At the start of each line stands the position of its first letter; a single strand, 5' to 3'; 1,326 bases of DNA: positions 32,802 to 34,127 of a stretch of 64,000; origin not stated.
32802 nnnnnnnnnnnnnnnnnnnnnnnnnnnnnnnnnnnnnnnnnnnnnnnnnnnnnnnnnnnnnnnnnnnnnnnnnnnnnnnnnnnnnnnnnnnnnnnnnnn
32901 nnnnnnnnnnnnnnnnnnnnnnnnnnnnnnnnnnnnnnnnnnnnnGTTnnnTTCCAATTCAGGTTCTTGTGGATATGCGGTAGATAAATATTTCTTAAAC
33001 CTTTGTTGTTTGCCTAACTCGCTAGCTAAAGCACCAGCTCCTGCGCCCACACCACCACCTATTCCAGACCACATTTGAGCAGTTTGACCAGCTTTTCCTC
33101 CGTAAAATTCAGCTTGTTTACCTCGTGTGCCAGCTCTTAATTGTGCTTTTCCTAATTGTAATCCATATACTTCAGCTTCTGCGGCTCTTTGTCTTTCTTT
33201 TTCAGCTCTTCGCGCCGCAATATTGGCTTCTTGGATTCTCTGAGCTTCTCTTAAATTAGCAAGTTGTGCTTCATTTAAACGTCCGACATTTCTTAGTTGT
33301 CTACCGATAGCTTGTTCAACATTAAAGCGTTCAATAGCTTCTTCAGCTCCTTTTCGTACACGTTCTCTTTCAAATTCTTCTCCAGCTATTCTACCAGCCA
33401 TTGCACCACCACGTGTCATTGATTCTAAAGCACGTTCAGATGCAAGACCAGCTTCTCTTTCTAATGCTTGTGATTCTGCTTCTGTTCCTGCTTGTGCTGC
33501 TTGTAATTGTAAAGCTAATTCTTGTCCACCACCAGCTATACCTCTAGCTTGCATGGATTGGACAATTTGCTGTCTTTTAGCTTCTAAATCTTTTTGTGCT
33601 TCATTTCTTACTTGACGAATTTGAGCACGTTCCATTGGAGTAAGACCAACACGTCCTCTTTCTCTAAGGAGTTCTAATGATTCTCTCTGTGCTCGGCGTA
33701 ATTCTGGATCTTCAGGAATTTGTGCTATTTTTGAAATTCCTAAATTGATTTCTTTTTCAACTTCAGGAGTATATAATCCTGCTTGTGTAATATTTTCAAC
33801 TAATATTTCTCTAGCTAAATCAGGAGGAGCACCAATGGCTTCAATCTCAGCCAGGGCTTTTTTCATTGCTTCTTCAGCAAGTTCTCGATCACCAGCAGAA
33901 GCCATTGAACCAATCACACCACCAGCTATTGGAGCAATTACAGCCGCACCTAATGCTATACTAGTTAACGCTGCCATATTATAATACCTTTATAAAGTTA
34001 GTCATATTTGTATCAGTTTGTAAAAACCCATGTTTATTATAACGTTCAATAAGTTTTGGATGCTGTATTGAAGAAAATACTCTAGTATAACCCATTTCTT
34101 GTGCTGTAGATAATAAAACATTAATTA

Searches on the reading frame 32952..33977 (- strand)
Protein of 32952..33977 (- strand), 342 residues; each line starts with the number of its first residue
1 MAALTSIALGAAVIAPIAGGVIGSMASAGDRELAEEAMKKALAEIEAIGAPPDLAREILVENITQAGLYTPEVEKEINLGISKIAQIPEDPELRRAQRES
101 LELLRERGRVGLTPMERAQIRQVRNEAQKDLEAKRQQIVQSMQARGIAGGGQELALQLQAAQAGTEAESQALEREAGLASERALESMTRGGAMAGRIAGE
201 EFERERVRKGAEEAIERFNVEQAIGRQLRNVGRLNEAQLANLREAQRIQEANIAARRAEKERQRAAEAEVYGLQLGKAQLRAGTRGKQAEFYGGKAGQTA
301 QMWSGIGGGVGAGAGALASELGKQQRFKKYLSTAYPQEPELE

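Call 33: find_encoding_contigs(protein=window:32952-33977:-, flank=10000, max_places=1)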
Protein window:32952-33977:- (342 aa): 3 contigs read that carry it; 1 place shown.
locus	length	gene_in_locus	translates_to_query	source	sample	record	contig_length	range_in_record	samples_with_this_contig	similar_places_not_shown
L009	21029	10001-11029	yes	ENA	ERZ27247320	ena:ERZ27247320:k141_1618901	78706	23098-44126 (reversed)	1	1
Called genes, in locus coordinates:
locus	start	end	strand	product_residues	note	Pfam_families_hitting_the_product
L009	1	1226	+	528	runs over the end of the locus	PF05662:YadA_stalk (faint), PF26696:PTL_trimer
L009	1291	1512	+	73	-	-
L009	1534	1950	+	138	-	-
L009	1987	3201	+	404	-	-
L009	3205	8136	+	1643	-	-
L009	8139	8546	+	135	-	-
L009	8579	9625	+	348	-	-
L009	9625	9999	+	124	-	-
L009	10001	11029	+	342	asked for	-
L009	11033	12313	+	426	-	-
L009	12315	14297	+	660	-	-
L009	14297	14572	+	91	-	-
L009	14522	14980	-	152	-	-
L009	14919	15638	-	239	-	-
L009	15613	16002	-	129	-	-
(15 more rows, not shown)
